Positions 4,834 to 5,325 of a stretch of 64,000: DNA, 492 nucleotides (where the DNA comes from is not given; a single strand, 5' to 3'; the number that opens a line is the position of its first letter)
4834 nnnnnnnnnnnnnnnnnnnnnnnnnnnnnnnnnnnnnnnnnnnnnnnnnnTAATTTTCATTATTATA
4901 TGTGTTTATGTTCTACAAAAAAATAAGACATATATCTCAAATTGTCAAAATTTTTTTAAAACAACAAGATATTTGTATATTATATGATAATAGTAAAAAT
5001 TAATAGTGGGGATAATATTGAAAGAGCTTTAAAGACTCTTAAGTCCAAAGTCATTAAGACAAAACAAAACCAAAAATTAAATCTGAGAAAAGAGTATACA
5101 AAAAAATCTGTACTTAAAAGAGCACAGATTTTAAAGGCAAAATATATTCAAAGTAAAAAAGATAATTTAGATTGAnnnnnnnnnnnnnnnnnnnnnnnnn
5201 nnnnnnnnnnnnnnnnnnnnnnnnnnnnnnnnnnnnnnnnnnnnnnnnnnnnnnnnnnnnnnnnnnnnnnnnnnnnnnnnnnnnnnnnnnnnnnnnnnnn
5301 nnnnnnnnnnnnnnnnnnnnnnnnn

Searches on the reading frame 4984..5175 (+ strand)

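Call 92: search_protein_families(library=pfam, proteins=[window:4984-5175:+], max_evalue=0.01)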
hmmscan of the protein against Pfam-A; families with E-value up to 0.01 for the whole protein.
window:4984-5175:+ (63 aa): 1 family
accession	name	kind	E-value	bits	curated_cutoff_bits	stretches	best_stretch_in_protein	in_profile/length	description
PF01165.25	Ribosomal_S21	-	6.5e-09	35.8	27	1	4-54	2-52/55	Ribosomal protein S21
